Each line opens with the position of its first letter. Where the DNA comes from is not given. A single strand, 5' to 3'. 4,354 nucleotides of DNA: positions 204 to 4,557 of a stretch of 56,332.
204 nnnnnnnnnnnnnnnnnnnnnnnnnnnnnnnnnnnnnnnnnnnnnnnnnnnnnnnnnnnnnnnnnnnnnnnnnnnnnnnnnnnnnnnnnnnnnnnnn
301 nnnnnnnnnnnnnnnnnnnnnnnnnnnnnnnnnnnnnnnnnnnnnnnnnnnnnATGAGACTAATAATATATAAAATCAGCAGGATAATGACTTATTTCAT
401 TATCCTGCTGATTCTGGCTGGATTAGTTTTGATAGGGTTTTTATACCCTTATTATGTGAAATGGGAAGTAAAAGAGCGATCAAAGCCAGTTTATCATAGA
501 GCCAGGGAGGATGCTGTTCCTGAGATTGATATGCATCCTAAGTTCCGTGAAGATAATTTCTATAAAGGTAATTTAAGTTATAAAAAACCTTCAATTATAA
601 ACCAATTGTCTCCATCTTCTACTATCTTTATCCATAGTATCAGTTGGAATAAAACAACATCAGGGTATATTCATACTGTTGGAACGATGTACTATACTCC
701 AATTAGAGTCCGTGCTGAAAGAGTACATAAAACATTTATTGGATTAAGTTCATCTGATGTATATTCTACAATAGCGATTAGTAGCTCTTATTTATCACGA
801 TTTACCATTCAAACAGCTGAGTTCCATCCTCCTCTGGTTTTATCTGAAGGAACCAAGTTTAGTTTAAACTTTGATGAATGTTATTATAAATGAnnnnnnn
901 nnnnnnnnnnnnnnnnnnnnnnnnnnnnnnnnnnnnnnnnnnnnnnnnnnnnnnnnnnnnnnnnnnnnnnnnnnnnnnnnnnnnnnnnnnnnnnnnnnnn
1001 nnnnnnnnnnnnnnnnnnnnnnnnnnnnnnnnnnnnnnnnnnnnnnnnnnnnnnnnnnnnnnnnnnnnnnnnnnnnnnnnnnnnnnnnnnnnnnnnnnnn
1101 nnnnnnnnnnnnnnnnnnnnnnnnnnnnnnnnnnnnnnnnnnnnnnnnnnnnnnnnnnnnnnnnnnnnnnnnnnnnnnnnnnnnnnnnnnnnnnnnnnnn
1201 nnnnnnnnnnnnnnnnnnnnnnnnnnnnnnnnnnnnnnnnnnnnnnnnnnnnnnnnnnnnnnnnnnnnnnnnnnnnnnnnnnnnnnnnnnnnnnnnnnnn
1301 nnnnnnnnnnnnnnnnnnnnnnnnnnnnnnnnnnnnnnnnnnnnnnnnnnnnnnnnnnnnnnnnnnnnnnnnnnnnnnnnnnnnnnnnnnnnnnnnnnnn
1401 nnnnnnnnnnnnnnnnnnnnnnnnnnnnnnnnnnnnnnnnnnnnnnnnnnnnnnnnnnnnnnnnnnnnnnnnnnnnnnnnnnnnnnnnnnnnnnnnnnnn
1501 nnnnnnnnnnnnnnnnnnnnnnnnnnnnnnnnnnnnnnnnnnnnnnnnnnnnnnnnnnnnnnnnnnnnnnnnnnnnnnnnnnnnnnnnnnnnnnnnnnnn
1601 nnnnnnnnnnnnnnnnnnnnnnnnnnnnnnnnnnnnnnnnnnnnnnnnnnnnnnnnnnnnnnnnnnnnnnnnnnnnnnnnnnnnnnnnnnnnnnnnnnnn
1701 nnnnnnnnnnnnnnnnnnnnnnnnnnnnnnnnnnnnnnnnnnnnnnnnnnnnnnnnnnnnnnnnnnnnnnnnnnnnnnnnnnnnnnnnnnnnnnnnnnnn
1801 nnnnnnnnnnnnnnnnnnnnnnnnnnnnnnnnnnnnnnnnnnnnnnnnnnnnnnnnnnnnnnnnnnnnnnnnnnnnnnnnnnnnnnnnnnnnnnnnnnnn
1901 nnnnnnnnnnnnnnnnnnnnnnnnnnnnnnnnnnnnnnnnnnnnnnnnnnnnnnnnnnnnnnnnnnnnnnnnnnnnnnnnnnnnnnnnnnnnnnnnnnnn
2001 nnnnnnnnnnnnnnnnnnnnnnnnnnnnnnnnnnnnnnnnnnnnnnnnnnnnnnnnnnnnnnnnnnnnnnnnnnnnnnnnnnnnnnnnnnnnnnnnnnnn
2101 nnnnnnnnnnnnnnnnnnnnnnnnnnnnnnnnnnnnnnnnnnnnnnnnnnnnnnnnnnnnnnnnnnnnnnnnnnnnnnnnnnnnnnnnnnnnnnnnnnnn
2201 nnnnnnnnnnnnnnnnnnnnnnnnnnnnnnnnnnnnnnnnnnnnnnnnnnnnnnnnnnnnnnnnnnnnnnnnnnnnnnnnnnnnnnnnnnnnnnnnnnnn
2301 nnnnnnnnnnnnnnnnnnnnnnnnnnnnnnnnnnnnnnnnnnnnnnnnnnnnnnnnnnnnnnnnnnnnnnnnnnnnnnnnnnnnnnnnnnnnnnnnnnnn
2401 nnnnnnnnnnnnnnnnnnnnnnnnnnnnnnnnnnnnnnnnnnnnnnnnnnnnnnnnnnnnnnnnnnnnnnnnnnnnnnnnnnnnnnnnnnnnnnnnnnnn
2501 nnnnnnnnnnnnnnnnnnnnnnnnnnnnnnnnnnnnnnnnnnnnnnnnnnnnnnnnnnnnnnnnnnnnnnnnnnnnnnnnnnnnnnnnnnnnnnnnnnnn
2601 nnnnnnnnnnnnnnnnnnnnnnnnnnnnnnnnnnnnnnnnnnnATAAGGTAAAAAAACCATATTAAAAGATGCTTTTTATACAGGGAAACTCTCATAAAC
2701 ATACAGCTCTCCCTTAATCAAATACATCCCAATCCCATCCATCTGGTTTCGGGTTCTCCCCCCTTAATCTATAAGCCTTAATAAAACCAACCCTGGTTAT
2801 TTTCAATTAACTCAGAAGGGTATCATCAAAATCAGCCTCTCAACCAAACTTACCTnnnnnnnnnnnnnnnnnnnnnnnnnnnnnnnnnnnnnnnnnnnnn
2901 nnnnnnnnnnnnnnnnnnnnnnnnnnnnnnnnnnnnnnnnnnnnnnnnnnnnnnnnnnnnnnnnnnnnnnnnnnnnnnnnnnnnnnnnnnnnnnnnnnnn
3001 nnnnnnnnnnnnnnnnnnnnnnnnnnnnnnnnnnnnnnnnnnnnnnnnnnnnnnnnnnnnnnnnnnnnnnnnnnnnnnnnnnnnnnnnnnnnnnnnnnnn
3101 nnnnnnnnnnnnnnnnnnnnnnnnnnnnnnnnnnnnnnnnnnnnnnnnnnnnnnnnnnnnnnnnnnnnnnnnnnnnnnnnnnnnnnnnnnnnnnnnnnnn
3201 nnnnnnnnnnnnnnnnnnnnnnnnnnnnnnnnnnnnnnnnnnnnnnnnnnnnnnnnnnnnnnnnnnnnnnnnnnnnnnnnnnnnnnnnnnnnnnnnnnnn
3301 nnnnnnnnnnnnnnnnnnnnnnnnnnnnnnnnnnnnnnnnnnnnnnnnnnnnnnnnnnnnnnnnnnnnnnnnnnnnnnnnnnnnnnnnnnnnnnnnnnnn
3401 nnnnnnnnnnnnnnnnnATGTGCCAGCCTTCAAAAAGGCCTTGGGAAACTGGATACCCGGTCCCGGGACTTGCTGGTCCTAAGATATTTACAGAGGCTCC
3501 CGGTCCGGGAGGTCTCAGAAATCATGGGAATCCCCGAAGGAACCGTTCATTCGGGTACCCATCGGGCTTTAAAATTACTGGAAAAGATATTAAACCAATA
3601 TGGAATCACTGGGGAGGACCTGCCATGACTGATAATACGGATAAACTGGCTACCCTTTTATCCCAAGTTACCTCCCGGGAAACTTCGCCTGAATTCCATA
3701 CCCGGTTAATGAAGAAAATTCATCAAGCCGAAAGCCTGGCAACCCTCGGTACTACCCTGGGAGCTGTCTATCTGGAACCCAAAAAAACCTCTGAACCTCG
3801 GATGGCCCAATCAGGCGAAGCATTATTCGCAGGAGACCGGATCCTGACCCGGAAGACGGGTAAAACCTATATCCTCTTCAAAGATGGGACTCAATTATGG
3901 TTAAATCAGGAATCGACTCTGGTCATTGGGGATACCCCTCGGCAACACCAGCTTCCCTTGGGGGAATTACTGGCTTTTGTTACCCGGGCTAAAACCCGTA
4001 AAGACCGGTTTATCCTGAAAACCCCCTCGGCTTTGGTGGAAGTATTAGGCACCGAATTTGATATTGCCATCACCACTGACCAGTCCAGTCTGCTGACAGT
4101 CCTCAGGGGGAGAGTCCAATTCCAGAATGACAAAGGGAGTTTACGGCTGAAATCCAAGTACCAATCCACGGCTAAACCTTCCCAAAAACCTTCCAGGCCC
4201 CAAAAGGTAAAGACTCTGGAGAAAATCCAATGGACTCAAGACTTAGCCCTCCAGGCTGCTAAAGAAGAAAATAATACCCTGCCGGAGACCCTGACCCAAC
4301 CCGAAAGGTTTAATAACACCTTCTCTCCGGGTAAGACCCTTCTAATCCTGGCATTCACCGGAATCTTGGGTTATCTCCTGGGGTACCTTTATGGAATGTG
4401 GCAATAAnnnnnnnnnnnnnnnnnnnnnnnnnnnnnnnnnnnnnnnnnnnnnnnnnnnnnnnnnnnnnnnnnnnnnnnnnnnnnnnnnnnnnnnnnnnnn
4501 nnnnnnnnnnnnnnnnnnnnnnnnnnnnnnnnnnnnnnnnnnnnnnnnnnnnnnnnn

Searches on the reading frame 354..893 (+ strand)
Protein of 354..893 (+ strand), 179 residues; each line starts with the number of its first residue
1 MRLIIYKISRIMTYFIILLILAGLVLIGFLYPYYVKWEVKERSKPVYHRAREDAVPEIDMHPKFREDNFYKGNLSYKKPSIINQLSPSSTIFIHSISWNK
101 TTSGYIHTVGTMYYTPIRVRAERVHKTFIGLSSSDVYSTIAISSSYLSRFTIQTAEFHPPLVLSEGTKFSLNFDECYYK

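Call 16: search_protein_families(library=pfam, proteins=[window:354-893:+], max_evalue=0.001)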
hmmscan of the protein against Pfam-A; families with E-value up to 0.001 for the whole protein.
window:354-893:+ (179 aa): 0 families

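Call 21: find_encoding_contigs(protein=window:354-893:+, flank=10000, max_places=4)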
Protein window:354-893:+ (179 aa): 1 contig read that carries it; 1 place shown.
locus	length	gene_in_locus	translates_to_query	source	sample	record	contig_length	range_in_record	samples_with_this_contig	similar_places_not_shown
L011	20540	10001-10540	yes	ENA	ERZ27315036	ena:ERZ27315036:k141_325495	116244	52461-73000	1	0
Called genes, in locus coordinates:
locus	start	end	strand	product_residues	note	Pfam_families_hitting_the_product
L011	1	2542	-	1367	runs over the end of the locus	PF04563:RNA_pol_Rpb2_1, PF04561:RNA_pol_Rpb2_2, PF04565:RNA_pol_Rpb2_3, PF10385:RNA_pol_Rpb2_45, PF00562:RNA_pol_Rpb2_6, PF04560:RNA_pol_Rpb2_7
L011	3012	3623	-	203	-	PF01243:PNPOx_N, PF10590:PNP_phzG_C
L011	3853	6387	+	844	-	PF04231:Endonuclease_1, PF00041:fn3 (faint)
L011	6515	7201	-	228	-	PF06271:RDD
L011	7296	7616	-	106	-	-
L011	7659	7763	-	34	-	-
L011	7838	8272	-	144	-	-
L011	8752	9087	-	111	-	-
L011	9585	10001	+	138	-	PF03130:HEAT_PBS (faint), PF13513:HEAT_EZ (faint), PF02985:HEAT (faint), PF13646:HEAT_2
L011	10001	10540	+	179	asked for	-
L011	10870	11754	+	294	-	PF02985:HEAT (faint), PF13513:HEAT_EZ (faint), PF13646:HEAT_2 (faint), PF03130:HEAT_PBS (faint)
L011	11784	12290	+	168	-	-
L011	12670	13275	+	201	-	PF04542:Sigma70_r2, PF04545:Sigma70_r4, PF08281:Sigma70_r4_2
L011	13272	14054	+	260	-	PF04773:FecR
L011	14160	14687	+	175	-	-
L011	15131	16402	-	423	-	-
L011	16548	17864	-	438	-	-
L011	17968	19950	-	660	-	PF07660:STN (weak), PF03958:Secretin_N, PF00263:Secretin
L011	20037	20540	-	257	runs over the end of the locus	-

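Call 60: find_homologous_proteins(query=L011:2-2542:-, max_evalue=1e-50)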
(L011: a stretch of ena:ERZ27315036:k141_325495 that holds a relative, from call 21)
Query L011:2-2542:- (847 aa): 8000 proteins with E <= 1e-50 among 8000 candidates; the best 120 are listed.
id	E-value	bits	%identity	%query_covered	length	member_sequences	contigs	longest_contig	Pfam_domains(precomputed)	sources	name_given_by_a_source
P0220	0.0e+0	1898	100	100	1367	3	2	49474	PF04565.22,PF04561.20,PF04560.26,PF10385.15,PF04563.21,PF00562.34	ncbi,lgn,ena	-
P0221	0.0e+0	1768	92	100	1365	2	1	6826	PF04565.22,PF04561.20,PF04560.26,PF10385.15,PF04563.21,PF00562.34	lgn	-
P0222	0.0e+0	1755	91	100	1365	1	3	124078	PF04565.22,PF04561.20,PF04560.26,PF10385.15,PF04563.21,PF00562.34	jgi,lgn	jgi:DNA-directed RNA polymerase subunit beta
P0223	0.0e+0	1481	77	100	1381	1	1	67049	PF04565.22,PF04561.20,PF04560.26,PF10385.15,PF04563.21,PF00562.34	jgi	-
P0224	0.0e+0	1425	73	100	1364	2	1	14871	PF04565.22,PF04561.20,PF04560.26,PF10385.15,PF04563.21,PF00562.34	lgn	-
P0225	0.0e+0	1304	68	100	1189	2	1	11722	PF04565.22,PF04561.20,PF10385.15,PF04563.21,PF00562.34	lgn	-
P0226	0.0e+0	1090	57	99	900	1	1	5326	PF04565.22,PF04561.20,PF10385.15,PF04563.21,PF00562.34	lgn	-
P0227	0.0e+0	1084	57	98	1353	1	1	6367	PF04565.22,PF04561.20,PF04560.26,PF10385.15,PF04563.21,PF00562.34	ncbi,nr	ncbi:MAG: DNA-directed RNA polymerase subunit beta [bacterium]|nr:DNA-directed RNA polymerase subuni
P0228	0.0e+0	1075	-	-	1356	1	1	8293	PF04565.22,PF04561.20,PF04560.26,PF10385.15,PF04563.21,PF00562.34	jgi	jgi:DNA-directed RNA polymerase subunit beta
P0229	0.0e+0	1034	57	99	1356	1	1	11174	PF04565.22,PF04561.20,PF04560.26,PF10385.15,PF04563.21,PF00562.34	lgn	-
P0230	0.0e+0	1031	57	99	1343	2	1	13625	PF04565.22,PF04561.20,PF04560.26,PF10385.15,PF04563.21,PF00562.34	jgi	jgi:DNA-directed RNA polymerase subunit beta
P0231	0.0e+0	1028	56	98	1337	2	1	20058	PF04565.22,PF04561.20,PF04560.26,PF10385.15,PF04563.21,PF00562.34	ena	-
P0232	0.0e+0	1027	57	97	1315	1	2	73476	PF04565.22,PF04561.20,PF04560.26,PF10385.15,PF04563.21,PF00562.34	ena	-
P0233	0.0e+0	1024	56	100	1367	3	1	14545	PF04565.22,PF04561.20,PF04560.26,PF10385.15,PF04563.21,PF00562.34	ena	-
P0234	0.0e+0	1023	56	98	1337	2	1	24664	PF04565.22,PF04561.20,PF04560.26,PF10385.15,PF04563.21,PF00562.34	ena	-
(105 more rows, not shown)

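Call 62: find_encoding_contigs(protein=P0220, flank=10000, max_places=3)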
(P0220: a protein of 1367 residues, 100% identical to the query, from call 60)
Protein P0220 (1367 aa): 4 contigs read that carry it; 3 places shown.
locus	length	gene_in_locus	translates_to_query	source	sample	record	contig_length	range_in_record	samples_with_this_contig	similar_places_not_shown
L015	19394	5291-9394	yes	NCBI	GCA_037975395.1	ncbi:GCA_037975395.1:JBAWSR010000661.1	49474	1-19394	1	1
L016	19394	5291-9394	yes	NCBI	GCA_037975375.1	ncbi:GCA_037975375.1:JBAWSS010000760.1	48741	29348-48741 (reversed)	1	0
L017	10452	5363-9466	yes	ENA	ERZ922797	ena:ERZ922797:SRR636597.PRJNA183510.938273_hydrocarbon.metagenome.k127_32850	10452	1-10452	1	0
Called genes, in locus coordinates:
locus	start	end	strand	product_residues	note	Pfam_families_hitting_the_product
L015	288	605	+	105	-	-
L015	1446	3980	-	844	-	PF04231:Endonuclease_1, PF00041:fn3 (faint)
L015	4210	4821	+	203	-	PF01243:PNPOx_N, PF10590:PNP_phzG_C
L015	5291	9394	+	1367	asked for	PF04563:RNA_pol_Rpb2_1, PF04561:RNA_pol_Rpb2_2, PF04565:RNA_pol_Rpb2_3, PF10385:RNA_pol_Rpb2_45, PF00562:RNA_pol_Rpb2_6, PF04560:RNA_pol_Rpb2_7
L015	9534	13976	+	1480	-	PF04997:RNA_pol_Rpb1_1, PF00623:RNA_pol_Rpb1_2, PF04983:RNA_pol_Rpb1_3, PF05000:RNA_pol_Rpb1_4, PF04998:RNA_pol_Rpb1_5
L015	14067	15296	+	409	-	PF00515:TPR_1 (faint), PF14559:TPR_19 (faint), PF07719:TPR_2 (faint), PF13176:TPR_7 (faint), PF13181:TPR_8 (faint), PF13428:TPR_14 (faint), PF13432:TPR_16 (faint), PF13424:TPR_12 (weak), +1 more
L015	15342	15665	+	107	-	-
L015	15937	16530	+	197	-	PF08645:PNK3P (weak), PF00702:Hydrolase, PF13419:HAD_2, PF13242:Hydrolase_like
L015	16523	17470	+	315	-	PF03088:Str_synth (faint), PF08450:SGL, PF24684:Vgb_lyase (faint), PF01731:Arylesterase (faint), PF01436:NHL (faint)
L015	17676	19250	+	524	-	PF13231:PMT_2, PF26626:DUF8201 (weak)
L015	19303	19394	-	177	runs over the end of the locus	PF01842:ACT (faint), PF13291:ACT_4 (faint), PF13740:ACT_6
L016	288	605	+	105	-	-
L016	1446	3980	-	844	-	PF04231:Endonuclease_1, PF00041:fn3 (faint)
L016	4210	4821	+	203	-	PF01243:PNPOx_N, PF10590:PNP_phzG_C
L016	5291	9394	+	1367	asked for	PF04563:RNA_pol_Rpb2_1, PF04561:RNA_pol_Rpb2_2, PF04565:RNA_pol_Rpb2_3, PF10385:RNA_pol_Rpb2_45, PF00562:RNA_pol_Rpb2_6, PF04560:RNA_pol_Rpb2_7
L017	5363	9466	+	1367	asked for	PF04563:RNA_pol_Rpb2_1, PF04561:RNA_pol_Rpb2_2, PF04565:RNA_pol_Rpb2_3, PF10385:RNA_pol_Rpb2_45, PF00562:RNA_pol_Rpb2_6, PF04560:RNA_pol_Rpb2_7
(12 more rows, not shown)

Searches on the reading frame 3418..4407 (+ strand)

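Call 16: search_protein_families(library=pfam, proteins=[window:3418-4407:+], max_evalue=0.001)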
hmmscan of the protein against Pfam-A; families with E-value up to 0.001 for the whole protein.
window:3418-4407:+ (329 aa): 1 family
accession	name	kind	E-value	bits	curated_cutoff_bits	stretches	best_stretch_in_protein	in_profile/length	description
PF04773.18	FecR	-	5.1e-15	56.1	24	1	140-234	1-97/97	FecR protein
